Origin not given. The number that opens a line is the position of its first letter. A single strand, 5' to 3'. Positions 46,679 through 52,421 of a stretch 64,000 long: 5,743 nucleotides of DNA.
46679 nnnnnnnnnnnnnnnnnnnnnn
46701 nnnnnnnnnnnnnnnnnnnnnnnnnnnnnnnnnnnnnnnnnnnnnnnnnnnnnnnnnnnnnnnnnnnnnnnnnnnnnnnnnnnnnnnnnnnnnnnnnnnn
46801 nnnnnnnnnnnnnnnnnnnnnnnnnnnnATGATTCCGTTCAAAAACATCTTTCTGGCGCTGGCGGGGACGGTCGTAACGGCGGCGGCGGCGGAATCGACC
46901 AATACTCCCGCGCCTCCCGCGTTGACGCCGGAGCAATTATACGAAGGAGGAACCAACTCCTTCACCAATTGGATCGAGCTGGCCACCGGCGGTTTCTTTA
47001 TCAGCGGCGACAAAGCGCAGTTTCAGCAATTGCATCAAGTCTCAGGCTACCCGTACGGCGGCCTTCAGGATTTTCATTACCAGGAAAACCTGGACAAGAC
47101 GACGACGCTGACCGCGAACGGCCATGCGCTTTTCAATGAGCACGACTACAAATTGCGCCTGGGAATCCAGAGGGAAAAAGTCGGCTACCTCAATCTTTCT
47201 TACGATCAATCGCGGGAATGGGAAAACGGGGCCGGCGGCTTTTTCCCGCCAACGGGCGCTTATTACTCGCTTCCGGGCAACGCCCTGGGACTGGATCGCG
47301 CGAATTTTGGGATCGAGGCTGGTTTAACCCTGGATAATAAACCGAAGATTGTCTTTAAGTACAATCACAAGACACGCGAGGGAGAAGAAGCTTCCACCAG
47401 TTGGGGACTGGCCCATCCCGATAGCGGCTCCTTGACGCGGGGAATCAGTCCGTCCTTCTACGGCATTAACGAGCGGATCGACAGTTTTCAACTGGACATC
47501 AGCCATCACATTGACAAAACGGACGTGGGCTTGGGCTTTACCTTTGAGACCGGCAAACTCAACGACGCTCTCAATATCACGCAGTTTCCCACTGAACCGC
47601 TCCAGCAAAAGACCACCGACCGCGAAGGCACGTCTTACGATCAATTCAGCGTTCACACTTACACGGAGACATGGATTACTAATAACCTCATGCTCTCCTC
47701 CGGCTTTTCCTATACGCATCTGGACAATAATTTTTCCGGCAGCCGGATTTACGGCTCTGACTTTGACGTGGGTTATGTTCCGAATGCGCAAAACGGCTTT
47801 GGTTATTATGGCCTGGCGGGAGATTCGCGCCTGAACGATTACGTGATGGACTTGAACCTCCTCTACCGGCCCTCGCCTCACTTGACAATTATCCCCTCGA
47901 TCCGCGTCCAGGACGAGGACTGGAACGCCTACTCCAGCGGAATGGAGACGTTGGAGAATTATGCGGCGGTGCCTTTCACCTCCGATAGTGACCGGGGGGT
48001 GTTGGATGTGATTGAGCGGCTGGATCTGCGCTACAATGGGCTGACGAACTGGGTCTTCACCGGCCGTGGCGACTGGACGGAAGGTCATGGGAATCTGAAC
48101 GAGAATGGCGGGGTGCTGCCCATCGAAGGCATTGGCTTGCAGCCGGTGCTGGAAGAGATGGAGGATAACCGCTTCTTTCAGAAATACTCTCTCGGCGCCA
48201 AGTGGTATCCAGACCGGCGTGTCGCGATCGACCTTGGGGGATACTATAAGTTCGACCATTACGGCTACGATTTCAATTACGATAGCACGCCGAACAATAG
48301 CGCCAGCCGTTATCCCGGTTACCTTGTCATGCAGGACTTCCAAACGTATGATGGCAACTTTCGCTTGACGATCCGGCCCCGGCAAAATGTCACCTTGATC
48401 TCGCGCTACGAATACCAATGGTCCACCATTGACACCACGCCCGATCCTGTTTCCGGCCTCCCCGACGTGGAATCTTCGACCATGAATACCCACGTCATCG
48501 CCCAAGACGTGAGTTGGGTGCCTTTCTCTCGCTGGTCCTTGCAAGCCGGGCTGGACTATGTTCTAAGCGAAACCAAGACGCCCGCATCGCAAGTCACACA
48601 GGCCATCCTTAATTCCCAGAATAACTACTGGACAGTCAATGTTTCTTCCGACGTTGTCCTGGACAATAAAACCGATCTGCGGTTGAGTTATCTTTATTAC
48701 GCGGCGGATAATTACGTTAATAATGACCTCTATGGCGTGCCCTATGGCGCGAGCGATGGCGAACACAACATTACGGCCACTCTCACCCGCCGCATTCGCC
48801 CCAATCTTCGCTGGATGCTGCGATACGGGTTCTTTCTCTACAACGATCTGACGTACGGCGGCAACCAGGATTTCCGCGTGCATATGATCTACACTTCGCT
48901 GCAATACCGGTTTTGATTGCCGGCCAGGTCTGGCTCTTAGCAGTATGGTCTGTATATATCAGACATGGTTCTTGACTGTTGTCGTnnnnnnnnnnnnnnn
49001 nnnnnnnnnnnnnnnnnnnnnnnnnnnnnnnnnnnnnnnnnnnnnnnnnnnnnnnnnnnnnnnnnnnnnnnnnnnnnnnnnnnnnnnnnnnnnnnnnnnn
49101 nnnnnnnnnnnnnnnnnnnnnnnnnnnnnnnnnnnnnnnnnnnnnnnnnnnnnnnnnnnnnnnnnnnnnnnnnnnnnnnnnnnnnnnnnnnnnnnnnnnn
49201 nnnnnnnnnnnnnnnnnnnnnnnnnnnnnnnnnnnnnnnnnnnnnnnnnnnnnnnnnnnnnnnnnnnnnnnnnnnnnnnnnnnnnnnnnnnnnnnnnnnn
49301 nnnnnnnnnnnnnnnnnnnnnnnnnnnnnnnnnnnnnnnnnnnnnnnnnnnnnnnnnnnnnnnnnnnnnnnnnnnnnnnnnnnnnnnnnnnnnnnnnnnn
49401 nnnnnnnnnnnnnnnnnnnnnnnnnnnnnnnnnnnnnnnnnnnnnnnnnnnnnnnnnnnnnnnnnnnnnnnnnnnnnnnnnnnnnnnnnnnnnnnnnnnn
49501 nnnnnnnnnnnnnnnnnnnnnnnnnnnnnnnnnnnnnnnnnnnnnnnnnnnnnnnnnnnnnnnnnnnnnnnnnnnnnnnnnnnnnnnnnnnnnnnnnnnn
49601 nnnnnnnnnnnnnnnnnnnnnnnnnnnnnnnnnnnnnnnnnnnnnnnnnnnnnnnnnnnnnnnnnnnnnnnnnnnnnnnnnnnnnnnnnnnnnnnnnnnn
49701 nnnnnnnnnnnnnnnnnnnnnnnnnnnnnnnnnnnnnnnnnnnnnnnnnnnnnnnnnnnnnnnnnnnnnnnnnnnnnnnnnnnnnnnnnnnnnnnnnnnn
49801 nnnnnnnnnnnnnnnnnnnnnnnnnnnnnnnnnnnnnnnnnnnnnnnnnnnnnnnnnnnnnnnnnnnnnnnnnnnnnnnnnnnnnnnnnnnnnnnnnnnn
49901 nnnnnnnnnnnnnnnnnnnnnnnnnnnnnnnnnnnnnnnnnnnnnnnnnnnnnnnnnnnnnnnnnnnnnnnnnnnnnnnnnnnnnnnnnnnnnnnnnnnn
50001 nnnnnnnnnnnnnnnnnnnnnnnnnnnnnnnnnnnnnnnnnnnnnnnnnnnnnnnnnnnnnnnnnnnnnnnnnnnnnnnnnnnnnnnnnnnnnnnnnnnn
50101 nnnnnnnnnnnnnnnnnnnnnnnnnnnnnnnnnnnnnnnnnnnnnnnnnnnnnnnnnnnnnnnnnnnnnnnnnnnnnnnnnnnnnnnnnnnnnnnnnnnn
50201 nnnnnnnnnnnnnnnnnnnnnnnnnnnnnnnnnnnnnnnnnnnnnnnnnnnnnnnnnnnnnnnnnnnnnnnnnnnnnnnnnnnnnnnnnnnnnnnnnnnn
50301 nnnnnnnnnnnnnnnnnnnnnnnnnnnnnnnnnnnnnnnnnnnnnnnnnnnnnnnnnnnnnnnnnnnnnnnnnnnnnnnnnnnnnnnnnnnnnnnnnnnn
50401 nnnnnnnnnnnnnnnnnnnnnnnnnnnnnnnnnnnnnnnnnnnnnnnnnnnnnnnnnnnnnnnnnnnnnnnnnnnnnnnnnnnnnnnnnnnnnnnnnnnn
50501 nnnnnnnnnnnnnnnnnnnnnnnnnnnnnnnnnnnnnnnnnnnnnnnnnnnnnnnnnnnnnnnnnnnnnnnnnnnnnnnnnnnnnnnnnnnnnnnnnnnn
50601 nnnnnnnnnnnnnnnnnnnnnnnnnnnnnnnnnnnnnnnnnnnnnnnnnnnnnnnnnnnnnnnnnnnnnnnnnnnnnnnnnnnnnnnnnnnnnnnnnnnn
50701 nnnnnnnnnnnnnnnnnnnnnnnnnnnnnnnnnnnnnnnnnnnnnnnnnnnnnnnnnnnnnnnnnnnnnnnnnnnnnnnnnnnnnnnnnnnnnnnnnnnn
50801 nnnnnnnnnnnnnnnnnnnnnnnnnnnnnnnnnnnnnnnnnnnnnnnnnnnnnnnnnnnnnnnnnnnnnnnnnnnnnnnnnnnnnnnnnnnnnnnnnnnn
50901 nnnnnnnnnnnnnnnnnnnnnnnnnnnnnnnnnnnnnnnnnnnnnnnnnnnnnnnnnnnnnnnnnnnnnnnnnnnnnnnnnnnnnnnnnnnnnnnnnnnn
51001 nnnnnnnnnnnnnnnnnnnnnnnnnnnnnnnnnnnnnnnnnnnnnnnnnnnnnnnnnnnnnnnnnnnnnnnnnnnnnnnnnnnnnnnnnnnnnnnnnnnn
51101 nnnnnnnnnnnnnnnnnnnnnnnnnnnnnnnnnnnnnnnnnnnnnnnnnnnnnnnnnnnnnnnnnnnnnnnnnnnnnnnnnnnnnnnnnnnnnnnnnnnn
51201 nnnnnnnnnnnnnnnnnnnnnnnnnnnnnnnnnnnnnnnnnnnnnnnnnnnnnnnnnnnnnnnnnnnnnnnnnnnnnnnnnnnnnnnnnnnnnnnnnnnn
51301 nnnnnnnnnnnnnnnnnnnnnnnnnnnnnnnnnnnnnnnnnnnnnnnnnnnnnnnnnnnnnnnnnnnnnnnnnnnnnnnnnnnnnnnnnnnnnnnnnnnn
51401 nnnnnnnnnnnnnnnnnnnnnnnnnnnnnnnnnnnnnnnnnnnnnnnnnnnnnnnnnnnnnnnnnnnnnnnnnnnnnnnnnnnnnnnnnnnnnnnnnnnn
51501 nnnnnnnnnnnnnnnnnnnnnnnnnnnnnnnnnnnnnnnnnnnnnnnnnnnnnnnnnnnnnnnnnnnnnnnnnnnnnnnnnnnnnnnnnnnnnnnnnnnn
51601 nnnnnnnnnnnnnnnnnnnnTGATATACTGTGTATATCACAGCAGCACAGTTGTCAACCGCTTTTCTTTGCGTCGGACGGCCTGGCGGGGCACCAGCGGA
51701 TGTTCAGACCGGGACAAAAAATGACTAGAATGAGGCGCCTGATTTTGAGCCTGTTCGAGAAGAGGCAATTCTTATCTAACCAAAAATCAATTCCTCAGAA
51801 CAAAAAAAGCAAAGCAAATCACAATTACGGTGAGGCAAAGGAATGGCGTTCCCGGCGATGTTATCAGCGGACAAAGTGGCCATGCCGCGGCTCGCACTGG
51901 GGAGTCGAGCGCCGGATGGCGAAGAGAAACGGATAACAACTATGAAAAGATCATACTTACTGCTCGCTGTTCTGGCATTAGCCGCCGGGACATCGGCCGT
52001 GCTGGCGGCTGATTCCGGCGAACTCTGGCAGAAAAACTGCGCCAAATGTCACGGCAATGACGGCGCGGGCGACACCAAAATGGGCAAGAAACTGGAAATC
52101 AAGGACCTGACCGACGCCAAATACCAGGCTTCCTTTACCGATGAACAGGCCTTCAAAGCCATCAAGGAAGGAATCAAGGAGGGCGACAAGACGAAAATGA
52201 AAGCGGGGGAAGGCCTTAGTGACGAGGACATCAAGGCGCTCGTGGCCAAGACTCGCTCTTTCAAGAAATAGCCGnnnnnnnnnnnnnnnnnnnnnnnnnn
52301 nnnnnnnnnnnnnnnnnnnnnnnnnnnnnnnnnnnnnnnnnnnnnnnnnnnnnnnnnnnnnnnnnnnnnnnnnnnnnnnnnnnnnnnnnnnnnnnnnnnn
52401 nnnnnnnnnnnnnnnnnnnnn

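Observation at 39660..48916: Porin-cytochrome (Pcc/Mtr-like) extracellular electron transfer module next to hemA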

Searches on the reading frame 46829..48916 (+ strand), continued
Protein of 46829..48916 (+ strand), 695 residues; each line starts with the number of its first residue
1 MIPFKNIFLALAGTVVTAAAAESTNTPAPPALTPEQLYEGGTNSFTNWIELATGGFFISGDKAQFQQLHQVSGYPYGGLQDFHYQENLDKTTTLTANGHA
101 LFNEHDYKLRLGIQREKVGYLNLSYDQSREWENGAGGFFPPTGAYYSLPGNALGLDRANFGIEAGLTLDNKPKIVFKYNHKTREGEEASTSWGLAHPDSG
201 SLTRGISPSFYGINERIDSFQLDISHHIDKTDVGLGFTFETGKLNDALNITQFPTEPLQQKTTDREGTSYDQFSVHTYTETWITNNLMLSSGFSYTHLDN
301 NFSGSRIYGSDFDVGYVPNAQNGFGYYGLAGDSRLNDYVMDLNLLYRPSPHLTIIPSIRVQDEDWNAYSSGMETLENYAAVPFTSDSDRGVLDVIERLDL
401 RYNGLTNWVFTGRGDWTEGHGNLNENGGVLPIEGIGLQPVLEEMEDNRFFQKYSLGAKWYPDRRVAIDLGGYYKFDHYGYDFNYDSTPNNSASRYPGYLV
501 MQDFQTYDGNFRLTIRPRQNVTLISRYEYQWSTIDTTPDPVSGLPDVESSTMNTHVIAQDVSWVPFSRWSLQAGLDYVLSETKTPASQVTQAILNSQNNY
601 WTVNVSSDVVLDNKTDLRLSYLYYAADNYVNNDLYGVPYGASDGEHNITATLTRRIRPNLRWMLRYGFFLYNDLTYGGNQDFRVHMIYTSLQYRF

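Call 51: search_protein_families(library=pfam, alignment_id=A2, max_evalue=10)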
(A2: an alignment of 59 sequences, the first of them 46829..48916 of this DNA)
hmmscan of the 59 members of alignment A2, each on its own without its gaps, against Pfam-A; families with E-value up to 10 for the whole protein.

A. member 1, window:46829-48916:+ (695 aa): 0 families

B. families by the number of members that match (of 59 scanned): 17 families
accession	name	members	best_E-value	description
PF13505.12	OMP_b-brl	7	0.019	Outer membrane protein beta-barrel domain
PF07396.17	Porin_O_P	5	6.4e-05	Phosphate-selective porin O and P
PF11854.14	MtrB_PioB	4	0.0018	Putative outer membrane beta-barrel porin, MtrB/PioB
PF10677.15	DUF2490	4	0.0086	Protein of unknown function (DUF2490)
PF13609.12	Porin_4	2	0.00052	Gram-negative porin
PF24604.1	B-barrel_PelB_C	2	0.0038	PelB, C-terminal beta barrel domain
PF02530.20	Porin_2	1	0.00023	Porin subfamily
PF14905.12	OMP_b-brl_3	1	0.014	Outer membrane protein beta-barrel family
PF21347.3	DUF3108_like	1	0.022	DUF3108-like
PF03895.21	YadA_anchor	1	0.077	YadA-like membrane anchor domain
PF25783.1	BigA_beta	1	0.087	BigA beta sandwich domain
PF05279.16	Asp-B-Hydro_N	1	0.11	Aspartyl beta-hydroxylase N-terminal region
PF09143.16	AvrPphF-ORF-2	1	0.2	AvrPphF-ORF-2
PF19127.6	Choline_bind_3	1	1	Choline-binding repeat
PF21088.3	MS_channel_1st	1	2.2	Mechanosensitive ion channel, transmembrane helices 2/3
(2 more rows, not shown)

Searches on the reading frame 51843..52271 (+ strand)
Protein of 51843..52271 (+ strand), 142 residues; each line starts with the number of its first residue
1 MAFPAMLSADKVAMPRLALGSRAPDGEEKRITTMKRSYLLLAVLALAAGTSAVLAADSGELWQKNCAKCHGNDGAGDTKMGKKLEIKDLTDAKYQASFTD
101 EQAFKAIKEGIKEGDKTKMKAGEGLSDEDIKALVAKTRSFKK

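Call 25: search_protein_families(library=pfam, proteins=[window:51843-52271:+], max_evalue=0.001)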
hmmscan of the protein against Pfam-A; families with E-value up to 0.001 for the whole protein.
window:51843-52271:+ (142 aa): 2 families
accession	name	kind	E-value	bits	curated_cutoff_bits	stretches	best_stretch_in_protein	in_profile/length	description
PF13442.11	Cytochrome_CBB3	-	5.1e-11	43.2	27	1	58-135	6-66/68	Cytochrome C oxidase, cbb3-type, subunit III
PF00034.26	Cytochrom_C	-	2.4e-09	38.8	21.3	1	60-135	6-84/90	Cytochrome c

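Call 27: search_protein_families(library=ncbifam, proteins=[window:51843-52271:+], max_evalue=0.01)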
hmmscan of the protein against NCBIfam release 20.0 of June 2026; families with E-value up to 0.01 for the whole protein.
window:51843-52271:+ (142 aa): 6 families
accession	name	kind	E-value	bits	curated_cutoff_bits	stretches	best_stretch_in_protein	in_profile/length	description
TIGR00782.1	ccoP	equivalog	1.8e-08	34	179.95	1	48-137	196-278/285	cytochrome-c oxidase, cbb3-type subunit III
NF011054.0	PRK14486.1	equivalog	5.6e-08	32.6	447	1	52-141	213-291/294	putative bifunctional cbb3-type cytochrome c oxidase subunit II/cytochrome c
NF045930.1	Cytc6PetJCyano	equivalog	1.9e-07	31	135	1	38-133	11-98/110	cytochrome c6 PetJ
NF050122.1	bc1_QcrC_actin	exception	0.0017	17.7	200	1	55-78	136-159/253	cytochrome bc1 complex diheme cytochrome c subunit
NF045773.1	cytochro_C550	exception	0.0029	17.5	125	1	54-91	48-81/118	cytochrome c550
TIGR04494.1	c550_PedF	equivalog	0.0073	16.2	122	0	62-130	58-120/133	cytochrome c-550 PedF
